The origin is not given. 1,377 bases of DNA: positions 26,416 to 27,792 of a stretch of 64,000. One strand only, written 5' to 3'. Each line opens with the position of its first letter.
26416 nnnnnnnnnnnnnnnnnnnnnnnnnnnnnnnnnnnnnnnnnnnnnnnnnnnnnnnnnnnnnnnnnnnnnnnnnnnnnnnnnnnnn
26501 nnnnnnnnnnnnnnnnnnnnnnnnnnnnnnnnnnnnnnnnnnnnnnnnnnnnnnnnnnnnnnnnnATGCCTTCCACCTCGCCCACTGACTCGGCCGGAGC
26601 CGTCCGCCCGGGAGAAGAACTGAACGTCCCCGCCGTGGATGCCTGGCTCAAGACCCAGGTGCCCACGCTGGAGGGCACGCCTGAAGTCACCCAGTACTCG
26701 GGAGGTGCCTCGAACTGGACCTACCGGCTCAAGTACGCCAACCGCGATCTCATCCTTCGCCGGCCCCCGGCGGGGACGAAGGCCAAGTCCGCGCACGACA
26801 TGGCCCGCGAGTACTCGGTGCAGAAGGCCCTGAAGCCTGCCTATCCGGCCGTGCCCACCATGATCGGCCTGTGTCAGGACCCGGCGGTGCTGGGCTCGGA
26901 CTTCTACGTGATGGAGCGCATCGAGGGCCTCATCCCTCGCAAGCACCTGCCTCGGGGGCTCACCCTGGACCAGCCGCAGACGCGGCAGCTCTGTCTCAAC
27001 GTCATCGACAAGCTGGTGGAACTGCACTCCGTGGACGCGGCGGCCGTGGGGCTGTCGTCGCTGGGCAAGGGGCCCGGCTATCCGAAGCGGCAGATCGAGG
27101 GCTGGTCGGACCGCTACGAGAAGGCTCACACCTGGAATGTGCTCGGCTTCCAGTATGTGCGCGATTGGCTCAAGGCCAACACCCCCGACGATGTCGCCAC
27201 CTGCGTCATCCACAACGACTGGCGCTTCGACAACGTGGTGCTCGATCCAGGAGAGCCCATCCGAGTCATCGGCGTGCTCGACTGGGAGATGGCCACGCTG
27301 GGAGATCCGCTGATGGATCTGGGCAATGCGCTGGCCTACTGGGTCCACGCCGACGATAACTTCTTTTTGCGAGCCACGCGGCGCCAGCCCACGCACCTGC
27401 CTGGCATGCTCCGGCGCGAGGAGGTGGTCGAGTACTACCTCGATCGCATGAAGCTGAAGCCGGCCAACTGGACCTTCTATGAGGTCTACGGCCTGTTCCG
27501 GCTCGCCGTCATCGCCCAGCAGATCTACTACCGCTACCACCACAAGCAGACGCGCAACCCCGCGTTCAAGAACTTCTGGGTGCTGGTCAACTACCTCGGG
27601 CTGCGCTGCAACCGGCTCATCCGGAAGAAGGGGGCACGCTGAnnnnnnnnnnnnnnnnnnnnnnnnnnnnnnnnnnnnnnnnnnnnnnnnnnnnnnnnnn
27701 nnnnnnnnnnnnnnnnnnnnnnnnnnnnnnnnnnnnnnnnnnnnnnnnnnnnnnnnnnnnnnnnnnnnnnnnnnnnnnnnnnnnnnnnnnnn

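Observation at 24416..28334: ACAD, SDR, APH-kinase and histidine-phosphatase operon: a bacterial 4-hydroxyacyl-CoA phosphorylation-elimination module (lva / ACAD10-11-like)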

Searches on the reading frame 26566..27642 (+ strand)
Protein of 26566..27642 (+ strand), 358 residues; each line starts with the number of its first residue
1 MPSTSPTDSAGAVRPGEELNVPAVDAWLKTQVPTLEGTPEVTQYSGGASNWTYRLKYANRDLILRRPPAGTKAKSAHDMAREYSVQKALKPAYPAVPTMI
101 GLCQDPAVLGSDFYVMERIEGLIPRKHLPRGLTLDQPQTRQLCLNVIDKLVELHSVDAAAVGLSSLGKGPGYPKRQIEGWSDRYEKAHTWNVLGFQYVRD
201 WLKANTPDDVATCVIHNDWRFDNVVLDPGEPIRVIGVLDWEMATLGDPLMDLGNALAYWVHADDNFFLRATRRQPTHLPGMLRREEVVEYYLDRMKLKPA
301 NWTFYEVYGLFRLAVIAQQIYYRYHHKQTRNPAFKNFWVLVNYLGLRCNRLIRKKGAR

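Call 5: search_protein_families(library=pfam, proteins=[window:26566-27642:+])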
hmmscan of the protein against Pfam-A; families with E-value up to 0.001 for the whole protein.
window:26566-27642:+ (358 aa): 1 family
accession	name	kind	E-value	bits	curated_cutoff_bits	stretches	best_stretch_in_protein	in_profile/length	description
PF01636.29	APH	-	3e-48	165.1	23.2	1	41-281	2-233/239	Phosphotransferase enzyme family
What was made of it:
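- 26566..27642 (+): APH-fold small-molecule kinase, 358 aa. Predicted 4-hydroxyacyl-CoA 4-O-kinase. Pfam APH 165 bits (call 5).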

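Call 6: search_protein_families(library=ncbifam, proteins=[window:26566-27642:+])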
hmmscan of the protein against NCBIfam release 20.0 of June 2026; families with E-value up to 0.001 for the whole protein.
window:26566-27642:+ (358 aa): 8 families
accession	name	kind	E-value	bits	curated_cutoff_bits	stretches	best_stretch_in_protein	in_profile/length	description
TIGR02721.1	ycfN_thiK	equivalog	9.7e-08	31.4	299.45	1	42-256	2-186/256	thiamine kinase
NF038156.1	lant_syn_V_LxmK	equivalog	2.1e-07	30.4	315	1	209-296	188-270/347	class V lanthionine synthetase subunit LxmK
NF041268.1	capreo_Cph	equivalog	2e-05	24.4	390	1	205-254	175-225/285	capreomycin phosphotransferase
NF033068.1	APH_3p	equivalog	0.00023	20.8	205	1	45-256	19-214/255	APH(3') family aminoglycoside O-phosphotransferase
TIGR00938.1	thrB_alt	equivalog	0.00024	20.6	255.9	1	200-271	175-243/307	homoserine kinase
NF000254.1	macrolide_MphA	exception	0.00026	20.5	550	1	149-256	130-236/293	Mph(A) family macrolide 2'-phosphotransferase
NF041256.1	GntI_guanitoxin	equivalog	0.00056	19.3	357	1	209-254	172-212/282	guanitoxin biosynthesis pre-guanitoxin N-oxide kinase GntI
NF046102.1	CellCycRegCcrZ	equivalog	0.00071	19.1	400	1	145-261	85-199/260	cell cycle regulator CcrZ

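Call 9: search_solved_structures(query=window:26566-27642:+, max_evalue=0.001, show_alignments=2)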
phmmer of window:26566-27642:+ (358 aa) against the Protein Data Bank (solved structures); distinct sequences matched with E-value up to 0.001: 8.
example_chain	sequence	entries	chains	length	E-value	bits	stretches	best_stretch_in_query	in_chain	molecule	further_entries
9o56_A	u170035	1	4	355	2.3e-74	253.9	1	12-337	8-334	Aminoglycoside phosphotransferase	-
8v3v_A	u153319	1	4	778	5.3e-49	170.5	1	8-325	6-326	Acyl-Coenzyme A dehydrogenase family, member 11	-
8v3u_A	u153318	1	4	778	7e-48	166.8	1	8-325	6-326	Acyl-Coenzyme A dehydrogenase family, member 11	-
3dxp_A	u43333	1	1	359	4.4e-45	157.6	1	15-323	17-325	putative acyl-CoA dehydrogenase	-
9fsg_A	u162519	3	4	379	1.9e-08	37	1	96-326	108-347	Aminoglycoside phosphotransferase-like protein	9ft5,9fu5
3ats_A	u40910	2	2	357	1.3e-07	34.3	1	97-326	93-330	Putative uncharacterized protein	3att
5igh_A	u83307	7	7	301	0.00078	21.8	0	148-256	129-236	Macrolide 2'-phosphotransferase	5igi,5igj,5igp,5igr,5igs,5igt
7f0a_A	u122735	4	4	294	0.00094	21.6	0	202-254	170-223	Capreomycin phosphotransferase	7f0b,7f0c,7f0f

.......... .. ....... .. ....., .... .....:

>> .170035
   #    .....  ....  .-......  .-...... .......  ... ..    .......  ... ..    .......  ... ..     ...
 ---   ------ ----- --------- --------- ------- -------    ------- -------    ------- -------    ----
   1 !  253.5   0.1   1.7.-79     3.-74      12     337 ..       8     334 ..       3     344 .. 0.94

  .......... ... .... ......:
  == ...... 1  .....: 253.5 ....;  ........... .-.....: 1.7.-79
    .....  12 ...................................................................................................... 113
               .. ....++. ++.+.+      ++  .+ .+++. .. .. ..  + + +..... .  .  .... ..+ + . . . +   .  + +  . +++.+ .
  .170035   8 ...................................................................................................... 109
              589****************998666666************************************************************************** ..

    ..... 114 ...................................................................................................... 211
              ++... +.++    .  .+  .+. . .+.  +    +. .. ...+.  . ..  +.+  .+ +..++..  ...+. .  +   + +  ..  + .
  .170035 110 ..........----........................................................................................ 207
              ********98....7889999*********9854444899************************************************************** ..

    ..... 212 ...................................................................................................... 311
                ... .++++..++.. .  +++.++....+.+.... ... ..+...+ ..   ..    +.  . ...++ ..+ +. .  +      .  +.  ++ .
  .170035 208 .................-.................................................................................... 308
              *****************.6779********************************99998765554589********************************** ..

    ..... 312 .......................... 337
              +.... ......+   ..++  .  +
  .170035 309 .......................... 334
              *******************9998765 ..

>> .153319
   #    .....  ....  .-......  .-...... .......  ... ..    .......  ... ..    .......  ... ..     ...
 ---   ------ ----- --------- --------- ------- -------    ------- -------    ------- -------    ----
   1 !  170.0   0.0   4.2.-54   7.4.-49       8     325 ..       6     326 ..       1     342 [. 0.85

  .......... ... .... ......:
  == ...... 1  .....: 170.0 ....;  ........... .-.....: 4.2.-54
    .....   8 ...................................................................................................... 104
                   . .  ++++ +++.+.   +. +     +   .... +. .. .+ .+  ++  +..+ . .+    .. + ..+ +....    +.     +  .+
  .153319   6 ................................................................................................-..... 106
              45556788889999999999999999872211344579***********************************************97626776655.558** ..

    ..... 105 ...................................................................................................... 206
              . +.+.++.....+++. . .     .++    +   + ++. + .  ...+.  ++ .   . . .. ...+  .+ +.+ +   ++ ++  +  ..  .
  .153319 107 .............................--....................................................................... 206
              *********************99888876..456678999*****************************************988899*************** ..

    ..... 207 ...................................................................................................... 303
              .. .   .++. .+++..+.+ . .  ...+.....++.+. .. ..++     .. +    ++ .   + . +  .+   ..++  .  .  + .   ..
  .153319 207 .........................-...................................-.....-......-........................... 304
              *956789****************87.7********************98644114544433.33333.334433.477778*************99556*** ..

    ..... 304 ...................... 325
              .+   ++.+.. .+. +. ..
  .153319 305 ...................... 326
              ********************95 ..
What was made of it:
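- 26566..27642 (+): 254 bits against 9o56, 170 bits against the ACAD11 kinase domain, 158 bits against 3dxp (call 9).
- The kinase matches the ACAD11 kinase domain and 9o56 (call 9). The window's best PDB kinase hit is 9o56 at 254 bits (call 9).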

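Call 18: find_homologous_proteins(query=window:26566-27642:+, max_evalue=1e-20)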
Query window:26566-27642:+ (358 aa): 8000 proteins with E <= 1e-20 among 8000 candidates; the best 120 are listed.
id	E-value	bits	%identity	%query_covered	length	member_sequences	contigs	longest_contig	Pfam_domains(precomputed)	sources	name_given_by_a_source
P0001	8.7e-240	813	96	100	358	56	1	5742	PF01636.30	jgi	jgi:aminoglycoside phosphotransferase (APT) family kinase protein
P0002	3.6e-224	762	89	100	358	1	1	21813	PF01636.30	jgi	-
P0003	4.4e-224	762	91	99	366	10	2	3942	PF01636.30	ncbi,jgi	jgi:aminoglycoside phosphotransferase (APT) family kinase protein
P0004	2.1e-223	759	88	100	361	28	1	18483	PF01636.30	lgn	-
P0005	8.2e-223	757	88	100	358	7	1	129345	PF01636.30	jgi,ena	-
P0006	3.8e-222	755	91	97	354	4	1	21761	PF01636.30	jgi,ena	-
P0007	1.2e-216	737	87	100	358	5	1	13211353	PF01636.30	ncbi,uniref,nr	ncbi:phosphotransferase family protein [Pyxidicoccus parkwayensis]|uniref:Phosphotransferase family 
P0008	1.1e-214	731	85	99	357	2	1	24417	PF01636.30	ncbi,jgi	jgi:aminoglycoside phosphotransferase (APT) family kinase protein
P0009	4.3e-211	719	85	99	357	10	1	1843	PF01636.30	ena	-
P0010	1.2e-210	717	84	100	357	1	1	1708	PF01636.30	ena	-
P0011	4.2e-207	706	83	99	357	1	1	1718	PF01636.30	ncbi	-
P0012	4.1e-206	702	86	97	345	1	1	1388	PF01636.30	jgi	jgi:aminoglycoside phosphotransferase (APT) family kinase protein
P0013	1.7e-205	700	83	99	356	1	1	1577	PF01636.30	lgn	-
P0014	8.8e-205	698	82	100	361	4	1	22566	PF01636.30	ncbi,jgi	jgi:aminoglycoside phosphotransferase (APT) family kinase protein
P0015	8.0e-204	695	82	99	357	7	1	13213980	PF01636.30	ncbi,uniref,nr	ncbi:phosphotransferase family protein [Archangium violaceum]|uniref:phosphotransferase family prote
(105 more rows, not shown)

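Call 19: search_dna_similar(query=window:26566-27642:+, collection=plasmids, mode=protein, max_rows=30, max_evalue=1e-30)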
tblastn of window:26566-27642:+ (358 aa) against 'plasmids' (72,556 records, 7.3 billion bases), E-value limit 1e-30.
Records with a match: 243; places in all: 298; records where one place covers at least 80% of the query: 234.
Best place of each record, by identity: 60-80% 8; <60% 235.
By first word of the organism name: Pseudosulfitobacter 64; Rhodococcus 25; Sulfitobacter 18; Deinococcus 15; Sphingobium 15; Streptomyces 8; Cupriavidus 8; Burkholderia 8; Novosphingobium 7; Acinetobacter 4; and 49 more.
By predicted mobility (MOB-suite, as given by PLSDB): non-mobilizable 189; mobilizable 35; conjugative 19.
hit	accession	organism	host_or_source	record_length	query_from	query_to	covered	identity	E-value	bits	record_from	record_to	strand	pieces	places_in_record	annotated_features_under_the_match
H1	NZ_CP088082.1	Ideonella dechloratans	Cell culture,Activated sludge, ...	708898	3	353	98%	65.5%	4e-158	497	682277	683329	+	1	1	phosphotransferase family protein | SDR family oxidoreductase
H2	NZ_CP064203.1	Acinetobacter baumannii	Homo sapiens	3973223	3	355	99%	64.9%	2e-154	487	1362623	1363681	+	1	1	none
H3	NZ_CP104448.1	Acinetobacter baumannii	Homo sapiens,sputum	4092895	3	355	99%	64.9%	3e-154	486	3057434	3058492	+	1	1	none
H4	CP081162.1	Rhodobacteraceae bacterium S2214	-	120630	8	354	97%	62.0%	4e-145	460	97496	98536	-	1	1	phosphotransferase family protein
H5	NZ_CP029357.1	Azospirillum thermophilum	cell culture,hot spring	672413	4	356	99%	60.7%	3e-139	443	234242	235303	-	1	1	phosphotransferase family protein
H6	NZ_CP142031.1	Pseudoalteromonas sp. CuT4-3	whole organism,deep-sea sediment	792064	3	356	99%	60.2%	1e-141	450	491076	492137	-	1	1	phosphotransferase family protein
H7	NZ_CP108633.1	Streptomyces sp. NBC_01136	-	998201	12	356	96%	60.9%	7e-134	428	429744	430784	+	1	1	phosphotransferase family protein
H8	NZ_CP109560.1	Streptomyces sp. NBC_01384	-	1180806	12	356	96%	60.9%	8e-134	428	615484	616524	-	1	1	record has no annotation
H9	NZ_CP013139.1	Pseudoalteromonas sp. Bsw20308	seawater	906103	3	356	99%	58.8%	3e-138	441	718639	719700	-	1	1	phosphotransferase family protein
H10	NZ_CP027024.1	Streptomyces sp. WAC00288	Culture,soil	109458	12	354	96%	59.5%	1e-133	427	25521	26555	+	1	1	phosphotransferase family protein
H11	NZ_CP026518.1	Deinococcus sp. NW-56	whole organism,water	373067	2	354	99%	41.6%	3e-75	259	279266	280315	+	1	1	phosphotransferase family protein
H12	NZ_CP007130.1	Gemmatirosa kalamazoonensis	-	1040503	13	352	95%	42.2%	1e-76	263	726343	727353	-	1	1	record has no annotation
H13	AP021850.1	Deinococcus grandis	-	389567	2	358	100%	38.9%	5e-66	233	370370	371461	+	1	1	aminoglycoside phosphotransferase | short-chain dehydrogenase | phosphoglycerate mutase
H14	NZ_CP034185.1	Deinococcus psychrotolerans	whole organism,R2A medium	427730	4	358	99%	38.4%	2e-70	246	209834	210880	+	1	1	phosphotransferase family protein | SDR family oxidoreductase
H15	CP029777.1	Deinococcus actinosclerus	mixed culture,wastewater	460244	9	355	97%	38.8%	2e-64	228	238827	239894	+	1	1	phosphotransferase family protein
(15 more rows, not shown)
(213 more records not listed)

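Call 21: get_annotated_region(hit=H1, flank=6000)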
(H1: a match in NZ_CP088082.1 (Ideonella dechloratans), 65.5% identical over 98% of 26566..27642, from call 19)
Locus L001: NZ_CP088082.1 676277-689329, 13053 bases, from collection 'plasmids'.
description: Ideonella dechloratans strain CCUG 30977 plasmid unnamed1, complete sequence
organism: Ideonella dechloratans (NCBI taxid 36863)
taxonomy: Bacteria; Pseudomonadota; Betaproteobacteria; Burkholderiales; Sphaerotilaceae; Ideonella; Ideonella dechloratans
host: -; source: Cell culture,Activated sludge, wastewater treatment plant; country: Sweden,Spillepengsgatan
typing (MOB-suite, as given by PLSDB): non-mobilizable
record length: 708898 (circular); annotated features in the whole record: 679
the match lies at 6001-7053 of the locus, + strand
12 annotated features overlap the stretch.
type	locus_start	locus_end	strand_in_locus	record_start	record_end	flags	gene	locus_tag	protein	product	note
CDS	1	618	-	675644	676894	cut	-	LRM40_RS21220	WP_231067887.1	AAA family ATPase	-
CDS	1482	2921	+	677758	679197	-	-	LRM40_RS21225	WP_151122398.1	replication initiation protein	GO:0006270 - DNA replication initiation [Evidence IEA]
CDS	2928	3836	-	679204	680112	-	-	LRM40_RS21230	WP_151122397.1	LysR family transcriptional regulator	-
CDS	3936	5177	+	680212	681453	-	-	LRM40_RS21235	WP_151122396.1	acyl-CoA dehydrogenase family protein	-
CDS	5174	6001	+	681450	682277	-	-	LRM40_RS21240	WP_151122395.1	SDR family oxidoreductase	-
CDS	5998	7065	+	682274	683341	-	-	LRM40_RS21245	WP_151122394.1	phosphotransferase family protein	-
CDS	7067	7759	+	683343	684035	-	-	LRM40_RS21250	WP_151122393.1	histidine phosphatase family protein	-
CDS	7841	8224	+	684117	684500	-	-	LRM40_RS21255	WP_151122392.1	HU family DNA-binding protein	GO:0030261 - chromosome condensation [Evidence IEA]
CDS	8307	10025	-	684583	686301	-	-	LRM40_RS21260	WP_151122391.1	hybrid sensor histidine kinase/response regulator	-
CDS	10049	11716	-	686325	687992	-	-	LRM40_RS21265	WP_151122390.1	PAS domain-containing sensor histidine kinase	-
CDS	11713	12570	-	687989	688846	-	-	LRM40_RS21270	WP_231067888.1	HD domain-containing phosphohydrolase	-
CDS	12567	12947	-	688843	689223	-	-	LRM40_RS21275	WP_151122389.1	response regulator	GO:0000160 - phosphorelay signal transduction system [Evidence IEA]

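Call 22: get_annotated_region(hit=H13, flank=6000)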
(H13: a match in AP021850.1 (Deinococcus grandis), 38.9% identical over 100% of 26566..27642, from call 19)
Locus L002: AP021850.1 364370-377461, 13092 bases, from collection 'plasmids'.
description: Deinococcus grandis ATCC 43672 plasmid: pDEGR-1 DNA, complete genome
organism: Deinococcus grandis (NCBI taxid 57498)
taxonomy: Bacteria; Deinococcota; Deinococci; Deinococcales; Deinococcaceae; Deinococcus; Deinococcus grandis
host: -; source: -; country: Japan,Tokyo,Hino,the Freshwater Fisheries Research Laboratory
typing (MOB-suite, as given by PLSDB): non-mobilizable
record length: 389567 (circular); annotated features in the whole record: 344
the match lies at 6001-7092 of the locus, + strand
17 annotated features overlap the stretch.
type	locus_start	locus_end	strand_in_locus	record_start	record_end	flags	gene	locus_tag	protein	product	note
CDS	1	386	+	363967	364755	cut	-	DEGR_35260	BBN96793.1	hypothetical protein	-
CDS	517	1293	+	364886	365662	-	-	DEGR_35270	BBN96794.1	gluconate 5-dehydrogenase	-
CDS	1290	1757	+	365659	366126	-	-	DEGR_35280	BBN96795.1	MaoC family dehydratase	-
CDS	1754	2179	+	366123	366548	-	-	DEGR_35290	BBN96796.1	phenylacetic acid degradation protein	-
CDS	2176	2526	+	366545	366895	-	-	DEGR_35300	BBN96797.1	hypothetical protein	-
CDS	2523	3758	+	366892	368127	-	-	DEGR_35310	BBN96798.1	acyl-CoA dehydrogenase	-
CDS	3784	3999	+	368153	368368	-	-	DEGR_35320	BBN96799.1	hypothetical protein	-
CDS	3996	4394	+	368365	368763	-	-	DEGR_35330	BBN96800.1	hypothetical protein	-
CDS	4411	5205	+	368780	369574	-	-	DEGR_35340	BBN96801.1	short-chain dehydrogenase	-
CDS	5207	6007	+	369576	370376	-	-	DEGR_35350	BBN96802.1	short-chain dehydrogenase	-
CDS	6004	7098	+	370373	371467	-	-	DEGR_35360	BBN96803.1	aminoglycoside phosphotransferase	-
CDS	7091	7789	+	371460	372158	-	-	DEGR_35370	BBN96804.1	phosphoglycerate mutase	-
CDS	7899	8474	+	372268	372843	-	-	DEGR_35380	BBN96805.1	hypothetical protein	-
CDS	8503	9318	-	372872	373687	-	-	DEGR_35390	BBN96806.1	hypothetical protein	-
CDS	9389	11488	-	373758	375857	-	-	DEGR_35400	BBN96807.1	hypothetical protein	-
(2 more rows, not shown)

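Call 23: get_annotated_region(hit=H7, flank=6000)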
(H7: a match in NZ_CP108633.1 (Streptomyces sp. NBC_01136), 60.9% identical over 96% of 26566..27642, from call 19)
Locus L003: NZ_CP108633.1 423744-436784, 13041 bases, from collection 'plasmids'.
description: Streptomyces sp. NBC_01136 plasmid unnamed1, complete sequence
organism: Streptomyces sp. NBC_01136 (NCBI taxid 2903754)
taxonomy: Bacteria; Actinomycetota; Actinomycetes; Kitasatosporales; Streptomycetaceae; Streptomyces; Streptomyces sp. NBC 01136
host: -; source: -; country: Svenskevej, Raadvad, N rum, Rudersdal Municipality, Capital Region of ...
typing (MOB-suite, as given by PLSDB): mobilizable; relaxase MOBP
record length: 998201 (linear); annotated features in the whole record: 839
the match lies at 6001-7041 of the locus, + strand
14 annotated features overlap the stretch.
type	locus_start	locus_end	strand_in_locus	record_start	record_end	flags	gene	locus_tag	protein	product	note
CDS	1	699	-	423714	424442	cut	-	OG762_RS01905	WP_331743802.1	methyltransferase domain-containing protein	-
CDS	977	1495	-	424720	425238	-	-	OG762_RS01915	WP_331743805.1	hypothetical protein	-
CDS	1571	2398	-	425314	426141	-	-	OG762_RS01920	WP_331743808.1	alpha/beta hydrolase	-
CDS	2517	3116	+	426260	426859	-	-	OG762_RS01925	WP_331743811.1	TetR/AcrR family transcriptional regulator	GO:0006355 - regulation of DNA-templated transcription [Evidence IEA]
CDS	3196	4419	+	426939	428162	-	-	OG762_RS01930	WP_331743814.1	acyl-CoA dehydrogenase family protein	-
CDS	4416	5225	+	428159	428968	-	-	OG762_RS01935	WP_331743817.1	SDR family NAD(P)-dependent oxidoreductase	-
CDS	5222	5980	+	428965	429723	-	-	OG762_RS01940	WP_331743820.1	SDR family oxidoreductase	-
CDS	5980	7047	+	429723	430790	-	-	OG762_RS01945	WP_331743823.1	phosphotransferase family protein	-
CDS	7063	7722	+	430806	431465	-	-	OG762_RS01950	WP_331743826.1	histidine phosphatase family protein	-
CDS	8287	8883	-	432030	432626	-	-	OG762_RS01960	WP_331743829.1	cysteine hydrolase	-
CDS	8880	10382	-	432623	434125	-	-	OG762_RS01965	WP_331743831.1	MFS transporter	GO:0055085 - transmembrane transport [Evidence IEA]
CDS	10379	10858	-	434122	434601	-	-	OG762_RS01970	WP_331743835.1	MarR family transcriptional regulator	GO:0006355 - regulation of DNA-templated transcription [Evidence IEA]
CDS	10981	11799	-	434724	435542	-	-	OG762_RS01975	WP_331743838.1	SDR family oxidoreductase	-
CDS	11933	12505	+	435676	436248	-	-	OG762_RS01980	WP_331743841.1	TetR family transcriptional regulator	-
